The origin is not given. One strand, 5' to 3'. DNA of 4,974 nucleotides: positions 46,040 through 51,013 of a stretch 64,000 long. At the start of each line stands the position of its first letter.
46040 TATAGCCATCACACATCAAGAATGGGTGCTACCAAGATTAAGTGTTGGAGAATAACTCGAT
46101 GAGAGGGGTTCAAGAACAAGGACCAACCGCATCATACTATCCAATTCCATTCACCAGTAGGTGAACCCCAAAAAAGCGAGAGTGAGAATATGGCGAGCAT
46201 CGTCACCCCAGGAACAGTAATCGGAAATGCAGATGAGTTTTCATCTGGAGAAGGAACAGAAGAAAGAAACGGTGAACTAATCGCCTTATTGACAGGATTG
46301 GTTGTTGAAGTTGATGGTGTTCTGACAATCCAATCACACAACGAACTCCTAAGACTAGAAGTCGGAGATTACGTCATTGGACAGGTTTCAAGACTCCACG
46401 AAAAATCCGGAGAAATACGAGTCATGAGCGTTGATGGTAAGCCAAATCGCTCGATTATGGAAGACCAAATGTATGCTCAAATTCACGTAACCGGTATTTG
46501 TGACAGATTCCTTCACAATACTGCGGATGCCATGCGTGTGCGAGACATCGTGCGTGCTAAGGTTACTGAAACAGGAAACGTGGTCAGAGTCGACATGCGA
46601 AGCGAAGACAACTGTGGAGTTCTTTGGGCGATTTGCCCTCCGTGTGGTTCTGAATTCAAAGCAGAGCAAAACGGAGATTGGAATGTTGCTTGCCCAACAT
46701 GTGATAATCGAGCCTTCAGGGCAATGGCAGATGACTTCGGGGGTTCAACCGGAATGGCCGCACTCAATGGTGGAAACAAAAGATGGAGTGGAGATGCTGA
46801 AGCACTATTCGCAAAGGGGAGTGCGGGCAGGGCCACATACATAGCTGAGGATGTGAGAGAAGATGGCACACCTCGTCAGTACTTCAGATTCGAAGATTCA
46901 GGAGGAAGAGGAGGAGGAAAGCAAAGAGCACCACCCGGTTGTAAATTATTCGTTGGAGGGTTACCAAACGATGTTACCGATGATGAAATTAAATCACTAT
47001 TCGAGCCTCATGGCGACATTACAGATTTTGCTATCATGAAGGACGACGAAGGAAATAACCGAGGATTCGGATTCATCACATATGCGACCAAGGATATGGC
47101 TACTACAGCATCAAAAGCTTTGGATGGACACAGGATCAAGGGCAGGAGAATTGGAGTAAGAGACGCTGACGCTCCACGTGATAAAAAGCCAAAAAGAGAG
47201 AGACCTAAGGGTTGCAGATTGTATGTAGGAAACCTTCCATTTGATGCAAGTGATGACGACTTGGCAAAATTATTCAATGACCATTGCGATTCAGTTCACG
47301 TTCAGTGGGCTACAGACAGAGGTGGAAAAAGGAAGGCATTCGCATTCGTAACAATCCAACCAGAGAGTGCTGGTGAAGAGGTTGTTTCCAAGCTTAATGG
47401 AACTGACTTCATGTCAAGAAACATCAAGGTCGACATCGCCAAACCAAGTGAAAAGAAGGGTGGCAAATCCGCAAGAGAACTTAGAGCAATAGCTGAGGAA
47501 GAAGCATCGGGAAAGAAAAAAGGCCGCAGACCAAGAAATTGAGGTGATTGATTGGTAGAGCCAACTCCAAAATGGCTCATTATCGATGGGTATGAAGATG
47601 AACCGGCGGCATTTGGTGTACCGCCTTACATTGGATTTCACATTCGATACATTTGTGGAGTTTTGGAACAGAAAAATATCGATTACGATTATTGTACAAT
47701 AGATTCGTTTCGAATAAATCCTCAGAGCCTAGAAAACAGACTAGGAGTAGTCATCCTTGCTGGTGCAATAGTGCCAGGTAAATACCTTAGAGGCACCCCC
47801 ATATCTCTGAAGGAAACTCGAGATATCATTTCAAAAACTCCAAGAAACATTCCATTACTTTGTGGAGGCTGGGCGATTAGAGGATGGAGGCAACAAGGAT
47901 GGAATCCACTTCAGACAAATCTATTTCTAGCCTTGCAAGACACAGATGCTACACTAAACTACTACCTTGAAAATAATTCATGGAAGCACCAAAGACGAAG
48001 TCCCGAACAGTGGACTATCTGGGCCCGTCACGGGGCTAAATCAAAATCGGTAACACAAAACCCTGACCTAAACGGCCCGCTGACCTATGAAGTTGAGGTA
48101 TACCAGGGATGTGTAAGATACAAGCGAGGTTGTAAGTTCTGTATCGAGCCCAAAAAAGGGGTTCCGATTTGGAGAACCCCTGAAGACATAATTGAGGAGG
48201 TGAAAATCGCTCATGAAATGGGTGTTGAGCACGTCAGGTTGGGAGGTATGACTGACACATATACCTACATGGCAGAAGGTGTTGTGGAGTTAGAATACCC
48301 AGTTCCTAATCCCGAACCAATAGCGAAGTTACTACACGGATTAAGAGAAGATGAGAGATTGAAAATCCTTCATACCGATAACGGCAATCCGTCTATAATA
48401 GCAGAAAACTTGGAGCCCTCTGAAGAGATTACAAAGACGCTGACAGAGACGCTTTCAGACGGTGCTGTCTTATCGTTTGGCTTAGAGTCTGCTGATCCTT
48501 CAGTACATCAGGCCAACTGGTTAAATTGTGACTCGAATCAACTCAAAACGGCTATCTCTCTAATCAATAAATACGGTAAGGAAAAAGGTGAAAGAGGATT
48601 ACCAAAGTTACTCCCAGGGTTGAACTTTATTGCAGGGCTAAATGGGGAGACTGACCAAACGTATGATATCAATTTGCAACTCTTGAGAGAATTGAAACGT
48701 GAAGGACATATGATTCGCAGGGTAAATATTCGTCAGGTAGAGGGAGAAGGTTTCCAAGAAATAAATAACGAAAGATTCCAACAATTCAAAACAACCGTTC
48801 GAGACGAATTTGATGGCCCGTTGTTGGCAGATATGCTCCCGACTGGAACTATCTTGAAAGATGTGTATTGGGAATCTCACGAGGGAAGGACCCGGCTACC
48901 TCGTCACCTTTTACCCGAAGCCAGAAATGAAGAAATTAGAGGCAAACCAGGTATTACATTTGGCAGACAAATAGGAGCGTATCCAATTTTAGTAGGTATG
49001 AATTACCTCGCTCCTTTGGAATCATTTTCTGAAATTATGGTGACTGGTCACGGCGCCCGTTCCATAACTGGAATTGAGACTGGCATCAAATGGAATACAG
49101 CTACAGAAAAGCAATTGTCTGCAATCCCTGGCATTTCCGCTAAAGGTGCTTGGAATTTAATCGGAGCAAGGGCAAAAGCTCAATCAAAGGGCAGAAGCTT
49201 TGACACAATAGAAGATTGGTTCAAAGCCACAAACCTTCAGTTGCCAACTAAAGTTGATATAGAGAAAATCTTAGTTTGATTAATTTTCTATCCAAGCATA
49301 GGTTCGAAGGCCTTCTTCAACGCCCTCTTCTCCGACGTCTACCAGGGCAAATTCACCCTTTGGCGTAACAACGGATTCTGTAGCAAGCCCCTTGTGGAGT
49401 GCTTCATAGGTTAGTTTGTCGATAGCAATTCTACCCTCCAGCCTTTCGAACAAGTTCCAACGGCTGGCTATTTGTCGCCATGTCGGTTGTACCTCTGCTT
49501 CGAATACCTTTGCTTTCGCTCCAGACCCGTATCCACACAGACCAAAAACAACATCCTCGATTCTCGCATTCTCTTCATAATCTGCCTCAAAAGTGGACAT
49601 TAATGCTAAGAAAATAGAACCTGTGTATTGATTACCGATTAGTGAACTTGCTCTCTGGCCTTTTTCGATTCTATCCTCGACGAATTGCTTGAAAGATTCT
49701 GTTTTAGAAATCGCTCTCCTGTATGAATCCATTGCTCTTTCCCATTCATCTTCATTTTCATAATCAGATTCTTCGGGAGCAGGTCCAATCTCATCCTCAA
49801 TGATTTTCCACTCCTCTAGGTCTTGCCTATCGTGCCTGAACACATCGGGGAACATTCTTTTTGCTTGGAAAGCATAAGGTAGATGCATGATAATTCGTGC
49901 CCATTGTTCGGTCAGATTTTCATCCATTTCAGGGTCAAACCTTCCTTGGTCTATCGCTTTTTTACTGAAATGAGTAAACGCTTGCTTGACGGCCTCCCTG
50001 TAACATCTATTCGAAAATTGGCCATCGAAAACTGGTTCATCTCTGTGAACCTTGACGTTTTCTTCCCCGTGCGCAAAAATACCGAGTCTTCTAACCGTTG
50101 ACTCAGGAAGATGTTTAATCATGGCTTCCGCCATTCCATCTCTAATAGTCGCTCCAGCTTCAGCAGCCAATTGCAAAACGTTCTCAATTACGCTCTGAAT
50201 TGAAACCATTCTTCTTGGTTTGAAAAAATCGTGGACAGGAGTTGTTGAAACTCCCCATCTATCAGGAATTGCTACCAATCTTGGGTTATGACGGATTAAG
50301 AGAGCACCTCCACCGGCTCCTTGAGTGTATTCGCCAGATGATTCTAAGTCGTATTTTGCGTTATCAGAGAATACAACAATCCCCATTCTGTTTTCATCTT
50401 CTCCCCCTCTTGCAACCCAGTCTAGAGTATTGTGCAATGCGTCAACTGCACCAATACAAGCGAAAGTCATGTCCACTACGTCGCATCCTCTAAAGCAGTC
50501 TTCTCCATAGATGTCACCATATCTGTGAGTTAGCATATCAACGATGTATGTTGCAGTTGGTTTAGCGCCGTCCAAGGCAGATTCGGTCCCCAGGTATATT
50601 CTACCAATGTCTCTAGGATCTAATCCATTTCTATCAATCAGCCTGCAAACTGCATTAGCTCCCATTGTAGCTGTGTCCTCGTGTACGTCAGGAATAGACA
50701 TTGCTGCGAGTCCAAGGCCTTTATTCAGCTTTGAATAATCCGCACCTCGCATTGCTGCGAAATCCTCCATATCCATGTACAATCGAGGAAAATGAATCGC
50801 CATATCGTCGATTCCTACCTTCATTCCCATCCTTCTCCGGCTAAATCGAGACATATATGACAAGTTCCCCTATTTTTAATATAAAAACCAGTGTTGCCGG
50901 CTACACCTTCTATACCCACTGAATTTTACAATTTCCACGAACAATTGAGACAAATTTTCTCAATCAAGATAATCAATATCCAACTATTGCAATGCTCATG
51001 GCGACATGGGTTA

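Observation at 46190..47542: Exosome cap protein Csl4 fused to two canonical RRM domains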

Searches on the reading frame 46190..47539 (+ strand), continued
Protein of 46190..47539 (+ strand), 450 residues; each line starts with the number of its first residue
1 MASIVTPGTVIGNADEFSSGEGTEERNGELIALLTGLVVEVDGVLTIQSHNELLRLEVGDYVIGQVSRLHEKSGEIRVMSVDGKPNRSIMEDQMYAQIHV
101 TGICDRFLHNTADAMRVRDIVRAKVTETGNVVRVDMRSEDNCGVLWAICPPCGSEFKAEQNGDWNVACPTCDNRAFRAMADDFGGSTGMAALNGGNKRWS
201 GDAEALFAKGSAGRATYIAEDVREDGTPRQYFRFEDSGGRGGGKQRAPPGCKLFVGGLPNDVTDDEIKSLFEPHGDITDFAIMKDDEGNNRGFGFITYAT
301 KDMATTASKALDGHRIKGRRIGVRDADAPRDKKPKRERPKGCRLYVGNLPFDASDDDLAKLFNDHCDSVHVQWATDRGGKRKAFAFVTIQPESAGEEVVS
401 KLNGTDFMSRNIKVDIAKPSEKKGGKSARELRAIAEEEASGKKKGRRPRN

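Call 59: list_cluster_members(proteins=[P0121, P0130, P0159, P0166, P0180, P0185, P0191, P0206, P0215, P0216])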
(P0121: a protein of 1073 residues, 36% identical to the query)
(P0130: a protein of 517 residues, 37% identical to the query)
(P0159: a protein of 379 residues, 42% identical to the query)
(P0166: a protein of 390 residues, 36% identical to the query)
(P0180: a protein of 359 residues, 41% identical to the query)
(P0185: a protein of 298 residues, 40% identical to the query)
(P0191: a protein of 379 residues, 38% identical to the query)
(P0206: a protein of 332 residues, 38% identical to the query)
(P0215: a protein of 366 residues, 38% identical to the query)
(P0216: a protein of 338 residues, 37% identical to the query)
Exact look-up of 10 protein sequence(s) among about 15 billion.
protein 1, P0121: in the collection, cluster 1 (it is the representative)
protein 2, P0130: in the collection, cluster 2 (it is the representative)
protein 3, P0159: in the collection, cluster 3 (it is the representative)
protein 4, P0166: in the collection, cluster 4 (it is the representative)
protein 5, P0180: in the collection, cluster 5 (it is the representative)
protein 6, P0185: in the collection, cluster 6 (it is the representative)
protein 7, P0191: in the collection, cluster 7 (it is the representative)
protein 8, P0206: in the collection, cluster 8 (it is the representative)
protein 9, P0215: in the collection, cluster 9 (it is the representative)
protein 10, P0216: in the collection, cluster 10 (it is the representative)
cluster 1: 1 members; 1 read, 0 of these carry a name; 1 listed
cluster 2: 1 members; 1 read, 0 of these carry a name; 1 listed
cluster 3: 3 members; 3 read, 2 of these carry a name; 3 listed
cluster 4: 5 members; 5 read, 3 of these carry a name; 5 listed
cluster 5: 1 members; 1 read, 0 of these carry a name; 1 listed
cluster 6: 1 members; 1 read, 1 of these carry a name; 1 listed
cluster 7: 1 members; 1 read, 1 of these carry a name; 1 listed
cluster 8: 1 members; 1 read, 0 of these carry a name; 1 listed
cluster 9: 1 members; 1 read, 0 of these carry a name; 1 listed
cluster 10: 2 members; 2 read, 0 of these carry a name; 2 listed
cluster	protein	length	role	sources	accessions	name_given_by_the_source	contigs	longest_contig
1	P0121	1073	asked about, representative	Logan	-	-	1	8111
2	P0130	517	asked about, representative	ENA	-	-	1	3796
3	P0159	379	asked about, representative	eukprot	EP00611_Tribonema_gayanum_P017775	TRINITY_DN3063_c0_g1_i1.p1 TRINITY_DN3063_c0_g1~~TRINITY_DN3063_c0_g1_i1.p1 ORF ...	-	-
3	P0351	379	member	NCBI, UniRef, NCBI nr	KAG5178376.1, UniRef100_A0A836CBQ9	hypothetical protein JKP88DRAFT_225332 [Tribonema minus] | RRM domain-containing protein n=1 Tax=Tribonema minus TaxID=303371 RepID=A0A836CBQ9_9STRA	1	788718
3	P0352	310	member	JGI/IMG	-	-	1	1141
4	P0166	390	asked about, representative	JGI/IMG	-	nucleolin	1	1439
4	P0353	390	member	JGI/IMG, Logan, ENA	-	nucleolin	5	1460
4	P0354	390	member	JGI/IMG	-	nucleolin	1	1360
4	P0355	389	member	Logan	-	-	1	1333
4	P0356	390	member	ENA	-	-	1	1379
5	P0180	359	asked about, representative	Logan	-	-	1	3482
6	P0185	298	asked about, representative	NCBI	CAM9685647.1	unnamed protein product [Phaeothamnion confervicola]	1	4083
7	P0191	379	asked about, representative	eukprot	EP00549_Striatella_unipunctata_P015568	CAMPEP_0118712044 /NCGR_PEP_ID=MMETSP0800-20121206/24518_1 /TAXON_ID=210618 ...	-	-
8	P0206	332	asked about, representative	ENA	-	-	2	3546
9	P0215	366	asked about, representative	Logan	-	-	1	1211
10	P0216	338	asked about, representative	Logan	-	-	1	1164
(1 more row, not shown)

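Call 62: find_encoding_contigs(protein=P0124, flank=4000, max_places=1)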
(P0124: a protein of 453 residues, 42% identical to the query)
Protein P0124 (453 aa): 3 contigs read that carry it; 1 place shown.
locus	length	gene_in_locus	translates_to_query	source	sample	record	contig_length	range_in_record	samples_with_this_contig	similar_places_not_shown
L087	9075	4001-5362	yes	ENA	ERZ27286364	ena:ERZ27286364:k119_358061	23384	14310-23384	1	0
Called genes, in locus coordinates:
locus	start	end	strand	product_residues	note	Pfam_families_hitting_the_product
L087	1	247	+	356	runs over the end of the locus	PF04981:NMD3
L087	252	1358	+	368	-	PF10432:bact-PGI_C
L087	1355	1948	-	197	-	PF01551:Peptidase_M23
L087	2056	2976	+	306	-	-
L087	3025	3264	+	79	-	-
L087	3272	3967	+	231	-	PF06325:PrmA, PF03602:Cons_hypoth95 (weak), PF05175:MTS, PF13847:Methyltransf_31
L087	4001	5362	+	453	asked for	PF14382:ECR1_N, PF00076:RRM_1, PF16367:RRM_7 (faint), PF00076:RRM_1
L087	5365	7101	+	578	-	PF04055:Radical_SAM (weak)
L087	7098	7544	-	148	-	PF04138:GtrA_DPMS_TM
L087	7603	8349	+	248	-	PF03167:UDG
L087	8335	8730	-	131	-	-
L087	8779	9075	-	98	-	?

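Call 63: find_encoding_contigs(protein=P0135, flank=4000, max_places=1)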
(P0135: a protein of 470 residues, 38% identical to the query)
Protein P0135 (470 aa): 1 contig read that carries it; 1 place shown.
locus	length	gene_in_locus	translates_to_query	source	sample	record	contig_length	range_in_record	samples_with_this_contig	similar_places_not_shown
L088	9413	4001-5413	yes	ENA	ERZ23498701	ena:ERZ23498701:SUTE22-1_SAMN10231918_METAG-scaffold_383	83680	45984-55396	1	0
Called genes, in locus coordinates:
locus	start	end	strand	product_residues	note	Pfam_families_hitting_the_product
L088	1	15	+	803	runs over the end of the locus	-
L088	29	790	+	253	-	PF00535:Glycos_transf_2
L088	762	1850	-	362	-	PF01073:3Beta_HSD, PF01370:Epimerase, PF02719:Polysacc_synt_2, PF04321:RmlD_sub_bind, PF16363:GDP_Man_Dehyd, PF07993:NAD_binding_4 (weak)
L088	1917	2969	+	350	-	-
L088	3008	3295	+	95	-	-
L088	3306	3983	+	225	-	-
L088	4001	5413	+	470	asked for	PF14382:ECR1_N (weak), PF00076:RRM_1, PF24475:RBD_DEAH11 (faint), PF00076:RRM_1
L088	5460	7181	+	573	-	PF04055:Radical_SAM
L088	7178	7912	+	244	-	PF03167:UDG (weak)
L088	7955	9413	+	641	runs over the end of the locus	PF00501:AMP-binding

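Call 64: find_encoding_contigs(protein=P0347, flank=4000, max_places=1)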
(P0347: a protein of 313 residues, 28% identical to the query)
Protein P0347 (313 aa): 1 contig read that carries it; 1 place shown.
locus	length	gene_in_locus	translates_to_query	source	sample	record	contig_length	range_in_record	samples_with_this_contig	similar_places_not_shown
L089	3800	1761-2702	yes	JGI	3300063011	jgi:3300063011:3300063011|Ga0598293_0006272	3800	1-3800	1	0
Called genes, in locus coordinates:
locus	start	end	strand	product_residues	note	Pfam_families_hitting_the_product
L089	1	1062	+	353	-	?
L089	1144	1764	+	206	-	PF05175:MTS, PF06325:PrmA, PF08241:Methyltransf_11 (weak), PF13649:Methyltransf_25, PF13847:Methyltransf_31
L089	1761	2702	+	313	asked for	PF14382:ECR1_N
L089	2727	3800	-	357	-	?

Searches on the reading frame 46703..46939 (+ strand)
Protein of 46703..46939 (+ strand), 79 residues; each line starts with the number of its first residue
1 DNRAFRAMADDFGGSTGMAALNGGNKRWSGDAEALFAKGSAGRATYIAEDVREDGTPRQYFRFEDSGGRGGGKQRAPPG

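Call 48: search_solved_structures(query=A5, max_evalue=10, show_alignments=2)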
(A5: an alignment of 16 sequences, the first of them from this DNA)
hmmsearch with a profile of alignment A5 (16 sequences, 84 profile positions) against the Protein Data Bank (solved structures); distinct sequences matched with E-value up to 10: 3.
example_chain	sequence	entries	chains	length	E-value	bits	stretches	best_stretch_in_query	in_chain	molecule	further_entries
2p87_A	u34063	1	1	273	0.28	14.5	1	8-37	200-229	Pre-mRNA-splicing factor Prp8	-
2p8r_A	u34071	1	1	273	0.38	14.1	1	8-37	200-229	Pre-mRNA-splicing factor Prp8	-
6nkl_C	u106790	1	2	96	1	12.7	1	37-71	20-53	Antitoxin VapB1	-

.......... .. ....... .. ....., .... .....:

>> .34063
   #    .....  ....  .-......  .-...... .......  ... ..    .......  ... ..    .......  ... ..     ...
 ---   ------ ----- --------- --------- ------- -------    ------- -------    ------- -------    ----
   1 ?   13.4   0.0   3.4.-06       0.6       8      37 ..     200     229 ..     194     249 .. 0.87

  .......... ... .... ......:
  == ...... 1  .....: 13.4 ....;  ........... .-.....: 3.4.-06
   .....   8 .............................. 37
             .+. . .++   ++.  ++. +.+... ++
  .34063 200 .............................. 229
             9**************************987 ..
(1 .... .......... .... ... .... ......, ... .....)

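Call 49: search_protein_families(library=pfam, proteins=[window:46703-46939:+], max_evalue=1)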
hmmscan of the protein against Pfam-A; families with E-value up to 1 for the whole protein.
seq(79 aa): 0 families

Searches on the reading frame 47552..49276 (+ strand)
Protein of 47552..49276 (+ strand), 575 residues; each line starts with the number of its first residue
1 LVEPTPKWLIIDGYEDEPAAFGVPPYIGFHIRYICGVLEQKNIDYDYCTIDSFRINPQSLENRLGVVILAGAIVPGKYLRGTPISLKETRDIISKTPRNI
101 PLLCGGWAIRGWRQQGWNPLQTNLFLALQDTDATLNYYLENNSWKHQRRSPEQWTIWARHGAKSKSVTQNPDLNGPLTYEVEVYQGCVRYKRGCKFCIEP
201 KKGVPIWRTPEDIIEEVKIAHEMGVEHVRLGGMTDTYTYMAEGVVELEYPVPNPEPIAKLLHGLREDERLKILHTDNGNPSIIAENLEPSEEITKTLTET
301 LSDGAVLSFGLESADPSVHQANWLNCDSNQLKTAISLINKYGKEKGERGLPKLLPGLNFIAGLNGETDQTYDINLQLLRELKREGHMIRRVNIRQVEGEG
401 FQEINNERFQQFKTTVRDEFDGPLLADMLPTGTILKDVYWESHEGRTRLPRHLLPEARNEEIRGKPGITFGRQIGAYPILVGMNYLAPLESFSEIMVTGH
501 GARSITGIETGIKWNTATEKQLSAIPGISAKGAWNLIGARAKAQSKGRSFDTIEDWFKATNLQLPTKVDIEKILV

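Call 12: search_protein_families(library=pfam, proteins=[window:47552-49276:+], max_evalue=0.001)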
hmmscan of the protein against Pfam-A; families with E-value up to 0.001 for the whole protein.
window:47552-49276:+ (575 aa): 1 family
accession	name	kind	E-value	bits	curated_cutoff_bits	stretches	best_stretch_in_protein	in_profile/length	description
PF04055.27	Radical_SAM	-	3.1e-11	44.1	29.5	1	182-370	2-158/166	Radical SAM superfamily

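Call 15: search_protein_families(library=ncbifam, proteins=[window:47552-49276:+], max_evalue=0.001)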
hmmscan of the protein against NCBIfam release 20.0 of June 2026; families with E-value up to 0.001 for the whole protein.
window:47552-49276:+ (575 aa): 1 family
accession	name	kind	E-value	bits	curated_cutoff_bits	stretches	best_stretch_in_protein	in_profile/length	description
TIGR00089.1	TIGR00089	subfamily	2.3e-05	23.4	251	1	164-287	126-238/429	MiaB/RimO family radical SAM methylthiotransferase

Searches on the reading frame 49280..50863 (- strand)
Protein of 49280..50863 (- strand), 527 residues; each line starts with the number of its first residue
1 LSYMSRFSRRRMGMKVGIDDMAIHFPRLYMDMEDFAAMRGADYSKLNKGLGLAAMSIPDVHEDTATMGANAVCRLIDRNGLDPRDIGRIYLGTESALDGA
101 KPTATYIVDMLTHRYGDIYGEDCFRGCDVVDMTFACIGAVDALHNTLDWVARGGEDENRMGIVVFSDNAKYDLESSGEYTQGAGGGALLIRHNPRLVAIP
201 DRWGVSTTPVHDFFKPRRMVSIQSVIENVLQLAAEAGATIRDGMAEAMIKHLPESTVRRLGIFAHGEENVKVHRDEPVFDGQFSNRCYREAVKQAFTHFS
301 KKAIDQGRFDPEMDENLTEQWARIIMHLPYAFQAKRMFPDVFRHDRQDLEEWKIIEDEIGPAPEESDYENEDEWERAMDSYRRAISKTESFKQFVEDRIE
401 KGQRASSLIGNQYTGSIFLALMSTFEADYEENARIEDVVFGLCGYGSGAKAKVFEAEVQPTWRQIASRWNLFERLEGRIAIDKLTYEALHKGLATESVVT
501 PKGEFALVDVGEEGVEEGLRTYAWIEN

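Call 12: search_protein_families(library=pfam, proteins=[window:49280-50863:-], max_evalue=0.001)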
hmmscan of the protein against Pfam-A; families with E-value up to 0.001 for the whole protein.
window:49280-50863:- (527 aa): 2 families
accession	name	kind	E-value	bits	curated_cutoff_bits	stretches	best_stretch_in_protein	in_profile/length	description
PF01154.23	HMG_CoA_synt_N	-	6.9e-20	72.1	25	1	15-191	4-170/174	Hydroxymethylglutaryl-coenzyme A synthase N terminal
PF08540.16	HMG_CoA_synt_C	-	2.2e-17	64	25.1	1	276-486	27-234/280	Hydroxymethylglutaryl-coenzyme A synthase C terminal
